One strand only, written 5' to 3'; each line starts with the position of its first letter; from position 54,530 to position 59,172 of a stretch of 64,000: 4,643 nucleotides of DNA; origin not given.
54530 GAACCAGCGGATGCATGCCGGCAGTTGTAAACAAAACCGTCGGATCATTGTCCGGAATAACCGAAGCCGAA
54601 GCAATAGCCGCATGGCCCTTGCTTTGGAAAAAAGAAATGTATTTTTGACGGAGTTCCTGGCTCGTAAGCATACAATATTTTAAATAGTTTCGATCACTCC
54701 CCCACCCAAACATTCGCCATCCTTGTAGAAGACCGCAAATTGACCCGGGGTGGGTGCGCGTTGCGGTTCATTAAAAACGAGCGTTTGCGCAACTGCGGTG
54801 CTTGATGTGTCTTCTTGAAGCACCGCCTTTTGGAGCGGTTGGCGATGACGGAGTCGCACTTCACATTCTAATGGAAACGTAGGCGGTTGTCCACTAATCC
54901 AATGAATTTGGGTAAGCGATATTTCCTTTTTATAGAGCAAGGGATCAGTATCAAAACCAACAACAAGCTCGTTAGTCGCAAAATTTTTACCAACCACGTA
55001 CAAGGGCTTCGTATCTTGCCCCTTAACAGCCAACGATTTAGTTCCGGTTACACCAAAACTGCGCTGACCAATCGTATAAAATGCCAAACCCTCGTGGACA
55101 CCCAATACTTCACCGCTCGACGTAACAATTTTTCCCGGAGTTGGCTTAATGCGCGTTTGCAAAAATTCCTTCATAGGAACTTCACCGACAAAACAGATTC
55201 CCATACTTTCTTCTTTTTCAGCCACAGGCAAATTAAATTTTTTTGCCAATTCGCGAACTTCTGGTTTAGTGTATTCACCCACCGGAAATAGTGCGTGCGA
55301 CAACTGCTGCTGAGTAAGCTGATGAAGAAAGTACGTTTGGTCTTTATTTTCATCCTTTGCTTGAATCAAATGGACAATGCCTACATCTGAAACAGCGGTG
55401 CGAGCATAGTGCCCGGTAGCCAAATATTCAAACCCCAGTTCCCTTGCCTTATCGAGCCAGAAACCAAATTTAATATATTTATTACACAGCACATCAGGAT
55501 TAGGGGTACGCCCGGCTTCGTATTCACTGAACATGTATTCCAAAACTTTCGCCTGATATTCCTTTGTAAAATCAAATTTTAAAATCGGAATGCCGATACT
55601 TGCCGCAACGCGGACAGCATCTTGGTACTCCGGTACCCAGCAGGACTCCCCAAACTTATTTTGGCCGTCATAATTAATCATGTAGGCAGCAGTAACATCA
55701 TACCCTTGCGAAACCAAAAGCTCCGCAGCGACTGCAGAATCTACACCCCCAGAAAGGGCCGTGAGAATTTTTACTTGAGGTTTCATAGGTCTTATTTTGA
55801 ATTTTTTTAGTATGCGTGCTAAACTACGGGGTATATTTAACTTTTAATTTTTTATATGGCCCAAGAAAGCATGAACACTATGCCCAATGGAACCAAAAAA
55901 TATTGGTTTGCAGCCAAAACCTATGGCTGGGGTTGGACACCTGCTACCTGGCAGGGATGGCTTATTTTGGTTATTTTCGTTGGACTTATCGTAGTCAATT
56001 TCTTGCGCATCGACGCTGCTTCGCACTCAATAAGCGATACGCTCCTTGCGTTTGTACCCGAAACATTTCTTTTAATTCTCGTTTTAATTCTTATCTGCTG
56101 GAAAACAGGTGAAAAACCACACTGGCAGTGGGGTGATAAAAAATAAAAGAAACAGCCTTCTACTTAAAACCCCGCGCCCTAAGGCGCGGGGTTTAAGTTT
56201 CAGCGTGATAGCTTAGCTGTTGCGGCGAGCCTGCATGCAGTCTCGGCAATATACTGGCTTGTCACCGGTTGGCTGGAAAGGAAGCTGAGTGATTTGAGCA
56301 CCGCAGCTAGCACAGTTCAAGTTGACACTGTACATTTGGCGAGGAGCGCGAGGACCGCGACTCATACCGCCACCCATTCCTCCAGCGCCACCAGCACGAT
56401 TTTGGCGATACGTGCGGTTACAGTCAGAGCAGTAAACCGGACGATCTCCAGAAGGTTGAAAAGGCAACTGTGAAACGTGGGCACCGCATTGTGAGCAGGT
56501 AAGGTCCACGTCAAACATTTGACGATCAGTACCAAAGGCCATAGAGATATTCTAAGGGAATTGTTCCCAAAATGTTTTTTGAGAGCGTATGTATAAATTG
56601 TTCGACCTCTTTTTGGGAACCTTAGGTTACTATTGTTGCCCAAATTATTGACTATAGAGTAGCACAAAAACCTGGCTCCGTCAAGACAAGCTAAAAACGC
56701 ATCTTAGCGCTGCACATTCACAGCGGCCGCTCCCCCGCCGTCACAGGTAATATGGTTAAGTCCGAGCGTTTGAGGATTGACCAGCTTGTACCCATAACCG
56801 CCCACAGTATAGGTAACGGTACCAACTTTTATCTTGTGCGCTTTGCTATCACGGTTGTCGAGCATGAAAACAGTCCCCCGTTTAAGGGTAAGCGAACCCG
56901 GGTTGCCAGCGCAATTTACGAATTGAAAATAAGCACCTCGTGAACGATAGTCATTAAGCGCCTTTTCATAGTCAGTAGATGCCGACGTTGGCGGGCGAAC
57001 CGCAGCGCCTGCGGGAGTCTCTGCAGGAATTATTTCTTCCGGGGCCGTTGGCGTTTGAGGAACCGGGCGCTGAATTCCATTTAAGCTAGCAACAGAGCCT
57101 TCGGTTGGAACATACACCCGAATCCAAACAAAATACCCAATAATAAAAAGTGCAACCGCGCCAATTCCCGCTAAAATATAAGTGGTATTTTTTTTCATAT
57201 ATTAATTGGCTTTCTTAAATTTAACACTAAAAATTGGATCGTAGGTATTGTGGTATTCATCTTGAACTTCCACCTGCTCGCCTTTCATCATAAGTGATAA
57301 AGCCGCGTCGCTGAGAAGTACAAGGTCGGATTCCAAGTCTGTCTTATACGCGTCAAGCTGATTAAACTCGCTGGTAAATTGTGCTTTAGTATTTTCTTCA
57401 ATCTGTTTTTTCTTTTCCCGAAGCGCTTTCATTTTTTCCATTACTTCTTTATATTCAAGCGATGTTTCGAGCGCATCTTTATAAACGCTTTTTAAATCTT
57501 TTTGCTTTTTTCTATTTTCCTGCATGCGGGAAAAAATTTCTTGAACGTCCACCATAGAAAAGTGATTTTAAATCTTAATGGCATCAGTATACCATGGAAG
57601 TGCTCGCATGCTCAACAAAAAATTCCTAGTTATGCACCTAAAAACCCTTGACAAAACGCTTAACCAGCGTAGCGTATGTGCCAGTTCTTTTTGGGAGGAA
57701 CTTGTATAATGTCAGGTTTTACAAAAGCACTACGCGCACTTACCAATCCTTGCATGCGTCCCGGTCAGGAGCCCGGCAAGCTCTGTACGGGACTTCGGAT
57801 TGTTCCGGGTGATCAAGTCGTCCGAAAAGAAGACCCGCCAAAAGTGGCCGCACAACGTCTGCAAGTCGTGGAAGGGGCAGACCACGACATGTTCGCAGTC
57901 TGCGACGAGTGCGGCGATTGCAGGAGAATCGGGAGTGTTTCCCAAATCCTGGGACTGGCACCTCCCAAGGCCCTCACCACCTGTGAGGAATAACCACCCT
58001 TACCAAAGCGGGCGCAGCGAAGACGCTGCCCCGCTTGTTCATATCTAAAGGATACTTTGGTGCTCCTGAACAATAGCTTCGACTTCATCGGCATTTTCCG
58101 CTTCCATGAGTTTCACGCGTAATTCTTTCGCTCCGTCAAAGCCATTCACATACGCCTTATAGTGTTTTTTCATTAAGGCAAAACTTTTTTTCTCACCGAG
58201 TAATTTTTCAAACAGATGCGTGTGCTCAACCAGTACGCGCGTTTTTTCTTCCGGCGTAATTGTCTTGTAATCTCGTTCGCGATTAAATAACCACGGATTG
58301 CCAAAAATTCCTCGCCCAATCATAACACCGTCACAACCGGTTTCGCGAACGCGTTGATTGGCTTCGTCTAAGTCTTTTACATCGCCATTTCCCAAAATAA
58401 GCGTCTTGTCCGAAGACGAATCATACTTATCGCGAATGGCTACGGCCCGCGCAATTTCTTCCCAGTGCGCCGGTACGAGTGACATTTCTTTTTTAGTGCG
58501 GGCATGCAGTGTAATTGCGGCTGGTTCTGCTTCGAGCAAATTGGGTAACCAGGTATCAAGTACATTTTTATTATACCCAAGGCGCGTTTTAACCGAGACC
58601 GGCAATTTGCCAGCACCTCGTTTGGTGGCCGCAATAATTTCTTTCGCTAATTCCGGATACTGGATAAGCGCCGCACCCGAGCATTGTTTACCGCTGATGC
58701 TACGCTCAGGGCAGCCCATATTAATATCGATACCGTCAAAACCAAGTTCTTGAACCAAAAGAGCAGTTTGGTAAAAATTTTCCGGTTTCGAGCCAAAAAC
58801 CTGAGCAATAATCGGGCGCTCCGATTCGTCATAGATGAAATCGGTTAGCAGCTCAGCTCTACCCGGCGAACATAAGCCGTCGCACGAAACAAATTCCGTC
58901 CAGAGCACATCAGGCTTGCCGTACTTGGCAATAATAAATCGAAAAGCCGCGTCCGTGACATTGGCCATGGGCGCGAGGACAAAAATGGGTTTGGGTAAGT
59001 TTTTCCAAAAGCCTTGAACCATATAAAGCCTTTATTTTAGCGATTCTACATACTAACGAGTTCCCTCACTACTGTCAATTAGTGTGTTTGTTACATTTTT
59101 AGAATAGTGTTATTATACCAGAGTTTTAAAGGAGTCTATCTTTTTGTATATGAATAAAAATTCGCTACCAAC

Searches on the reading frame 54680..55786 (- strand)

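Call 13: search_protein_families(library=pfam, proteins=[window:54680-55786:-], max_evalue=0.00001)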
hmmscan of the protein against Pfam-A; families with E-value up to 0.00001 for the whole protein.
window:54680-55786:- (368 aa): 3 families
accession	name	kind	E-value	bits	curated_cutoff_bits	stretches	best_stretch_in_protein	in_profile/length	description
PF03054.22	tRNA_Me_trans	-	1.1e-72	244.4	20.6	1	6-201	2-201/202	tRNA methyl transferase HUP domain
PF20258.4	tRNA_Me_trans_C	-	2.1e-20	73.3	20.6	1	287-365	2-77/77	Aminomethyltransferase beta-barrel domain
PF20259.3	tRNA_Me_trans_M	-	7e-16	58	27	1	206-277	1-65/66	tRNA methyl transferase PRC-barrel domain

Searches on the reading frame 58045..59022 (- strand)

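Call 13: search_protein_families(library=pfam, proteins=[window:58045-59022:-], max_evalue=0.00001)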
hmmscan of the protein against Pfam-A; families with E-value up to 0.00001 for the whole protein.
window:58045-59022:- (325 aa): 1 family
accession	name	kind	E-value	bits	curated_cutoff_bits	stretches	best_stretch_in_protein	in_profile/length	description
PF01207.24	Dus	-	1.9e-60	205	20.4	1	16-319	2-303/311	Dihydrouridine synthase (Dus)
